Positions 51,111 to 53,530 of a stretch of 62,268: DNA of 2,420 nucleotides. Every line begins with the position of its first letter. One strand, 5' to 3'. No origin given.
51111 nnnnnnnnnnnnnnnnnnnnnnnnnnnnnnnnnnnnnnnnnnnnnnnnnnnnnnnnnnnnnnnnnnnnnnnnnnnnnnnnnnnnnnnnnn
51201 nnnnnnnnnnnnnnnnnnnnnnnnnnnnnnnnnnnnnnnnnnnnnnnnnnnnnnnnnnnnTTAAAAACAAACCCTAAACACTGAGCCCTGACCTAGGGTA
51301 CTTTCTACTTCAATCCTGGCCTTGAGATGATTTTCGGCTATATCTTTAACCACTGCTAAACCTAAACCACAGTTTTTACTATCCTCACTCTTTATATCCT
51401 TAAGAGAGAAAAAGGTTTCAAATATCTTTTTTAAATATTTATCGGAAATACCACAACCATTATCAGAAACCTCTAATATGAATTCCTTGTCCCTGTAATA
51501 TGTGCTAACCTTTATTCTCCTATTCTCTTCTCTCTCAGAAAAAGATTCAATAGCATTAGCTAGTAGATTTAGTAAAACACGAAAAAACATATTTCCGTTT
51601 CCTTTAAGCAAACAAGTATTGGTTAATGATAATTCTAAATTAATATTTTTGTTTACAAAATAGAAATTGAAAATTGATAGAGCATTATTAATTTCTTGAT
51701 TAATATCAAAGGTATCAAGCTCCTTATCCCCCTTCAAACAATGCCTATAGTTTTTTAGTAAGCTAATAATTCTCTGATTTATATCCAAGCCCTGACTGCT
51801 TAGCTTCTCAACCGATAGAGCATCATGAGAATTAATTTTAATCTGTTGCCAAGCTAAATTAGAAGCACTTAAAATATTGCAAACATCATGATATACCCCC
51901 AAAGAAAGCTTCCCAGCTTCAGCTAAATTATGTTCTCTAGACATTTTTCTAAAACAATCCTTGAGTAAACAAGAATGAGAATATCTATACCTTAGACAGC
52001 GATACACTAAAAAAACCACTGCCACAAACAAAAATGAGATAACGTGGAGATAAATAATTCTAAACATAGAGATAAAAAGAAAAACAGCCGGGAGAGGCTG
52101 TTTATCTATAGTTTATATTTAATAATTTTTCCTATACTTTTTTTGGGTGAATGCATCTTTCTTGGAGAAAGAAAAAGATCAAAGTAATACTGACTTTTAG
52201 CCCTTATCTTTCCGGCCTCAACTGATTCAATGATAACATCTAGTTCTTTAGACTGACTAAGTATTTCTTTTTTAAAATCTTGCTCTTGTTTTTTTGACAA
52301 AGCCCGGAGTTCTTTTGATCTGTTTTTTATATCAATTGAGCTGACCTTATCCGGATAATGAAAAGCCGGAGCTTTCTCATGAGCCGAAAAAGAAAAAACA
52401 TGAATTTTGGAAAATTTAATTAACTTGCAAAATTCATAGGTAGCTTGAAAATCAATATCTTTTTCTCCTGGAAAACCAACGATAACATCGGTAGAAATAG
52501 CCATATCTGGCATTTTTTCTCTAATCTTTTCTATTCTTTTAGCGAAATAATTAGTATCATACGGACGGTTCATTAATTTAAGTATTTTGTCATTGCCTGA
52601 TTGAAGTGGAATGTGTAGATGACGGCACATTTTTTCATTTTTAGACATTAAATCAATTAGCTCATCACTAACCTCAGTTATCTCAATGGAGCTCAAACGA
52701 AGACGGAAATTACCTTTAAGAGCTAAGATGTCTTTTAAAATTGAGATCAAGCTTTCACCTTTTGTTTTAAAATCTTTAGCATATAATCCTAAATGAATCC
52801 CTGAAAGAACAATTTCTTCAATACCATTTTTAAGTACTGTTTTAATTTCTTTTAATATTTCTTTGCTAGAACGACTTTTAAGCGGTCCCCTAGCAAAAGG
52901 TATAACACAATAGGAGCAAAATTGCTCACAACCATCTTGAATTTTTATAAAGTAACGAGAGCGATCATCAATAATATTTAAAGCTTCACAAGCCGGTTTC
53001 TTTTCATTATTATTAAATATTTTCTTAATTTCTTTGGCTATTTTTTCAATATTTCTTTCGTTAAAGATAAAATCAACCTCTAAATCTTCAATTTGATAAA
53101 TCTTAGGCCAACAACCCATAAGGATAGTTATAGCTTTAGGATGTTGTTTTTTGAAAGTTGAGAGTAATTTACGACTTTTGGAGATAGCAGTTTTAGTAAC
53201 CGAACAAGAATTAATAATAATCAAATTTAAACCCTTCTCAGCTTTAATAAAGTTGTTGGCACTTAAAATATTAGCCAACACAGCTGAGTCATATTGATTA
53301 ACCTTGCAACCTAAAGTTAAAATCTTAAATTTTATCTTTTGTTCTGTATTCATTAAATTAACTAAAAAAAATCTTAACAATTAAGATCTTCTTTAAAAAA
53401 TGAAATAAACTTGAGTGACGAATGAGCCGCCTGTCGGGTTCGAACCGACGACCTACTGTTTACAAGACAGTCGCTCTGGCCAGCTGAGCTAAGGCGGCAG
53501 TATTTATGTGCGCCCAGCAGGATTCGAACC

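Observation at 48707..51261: Two duplicated promoter-leader-gene-terminator cassettes encoding four copies of an unrecognised ~165-aa domain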

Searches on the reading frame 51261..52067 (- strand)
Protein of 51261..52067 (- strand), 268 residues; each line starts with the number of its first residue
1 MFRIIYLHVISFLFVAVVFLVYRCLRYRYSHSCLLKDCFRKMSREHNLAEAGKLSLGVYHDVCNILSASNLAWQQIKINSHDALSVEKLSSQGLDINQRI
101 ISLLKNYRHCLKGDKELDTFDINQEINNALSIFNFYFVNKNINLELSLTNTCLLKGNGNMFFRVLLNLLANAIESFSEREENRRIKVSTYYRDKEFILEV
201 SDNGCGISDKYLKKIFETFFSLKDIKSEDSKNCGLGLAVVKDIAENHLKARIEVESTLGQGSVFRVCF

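Call 102: search_protein_families(library=pfam, proteins=[window:51261-52067:-], max_evalue=0.01)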
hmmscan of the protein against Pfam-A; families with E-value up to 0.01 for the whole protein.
window:51261-52067:- (268 aa): 4 families
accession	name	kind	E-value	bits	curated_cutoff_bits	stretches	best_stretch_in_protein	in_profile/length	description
PF02518.31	HATPase_c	-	2.6e-20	73.4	26.4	1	160-267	5-106/111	Histidine kinase-, DNA gyrase B-, and HSP90-like ATPase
PF14501.12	HATPase_c_5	-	8.7e-07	29.2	22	1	162-253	7-87/102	GHKL domain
PF13581.12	HATPase_c_2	-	0.0025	18.2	27.4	1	169-246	40-111/127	Histidine kinase-like ATPase domain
PF13589.12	HATPase_c_3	-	0.004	17.6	25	1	161-236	3-76/137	Histidine kinase-, DNA gyrase B-, and HSP90-like ATPase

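Call 104: search_protein_families(library=padloc, proteins=[window:51261-52067:-], max_evalue=0.01)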
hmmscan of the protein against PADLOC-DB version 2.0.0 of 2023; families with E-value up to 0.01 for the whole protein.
window:51261-52067:- (268 aa): 0 families

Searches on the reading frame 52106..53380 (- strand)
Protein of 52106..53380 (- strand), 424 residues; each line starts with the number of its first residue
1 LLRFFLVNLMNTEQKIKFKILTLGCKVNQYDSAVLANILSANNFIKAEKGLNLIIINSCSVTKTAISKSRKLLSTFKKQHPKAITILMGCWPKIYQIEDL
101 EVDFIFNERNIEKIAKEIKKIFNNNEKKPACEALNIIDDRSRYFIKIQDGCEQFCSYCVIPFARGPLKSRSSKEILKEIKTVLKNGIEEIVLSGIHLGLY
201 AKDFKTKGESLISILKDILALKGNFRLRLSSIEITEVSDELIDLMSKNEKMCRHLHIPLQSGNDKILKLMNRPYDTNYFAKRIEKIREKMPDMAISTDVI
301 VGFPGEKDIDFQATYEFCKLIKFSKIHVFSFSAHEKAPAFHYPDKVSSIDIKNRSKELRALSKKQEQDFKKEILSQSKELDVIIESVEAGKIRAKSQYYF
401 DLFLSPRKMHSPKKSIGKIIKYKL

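Call 102: search_protein_families(library=pfam, proteins=[window:52106-53380:-], max_evalue=0.01)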
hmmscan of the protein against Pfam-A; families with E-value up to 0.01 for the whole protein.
window:52106-53380:- (424 aa): 2 families
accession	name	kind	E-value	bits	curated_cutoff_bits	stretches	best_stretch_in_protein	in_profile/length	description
PF04055.27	Radical_SAM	-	3.5e-26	92.8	29.5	1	145-318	1-166/166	Radical SAM superfamily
PF00919.26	UPF0004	-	2.3e-16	60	27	1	17-96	1-83/98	Uncharacterized protein family UPF0004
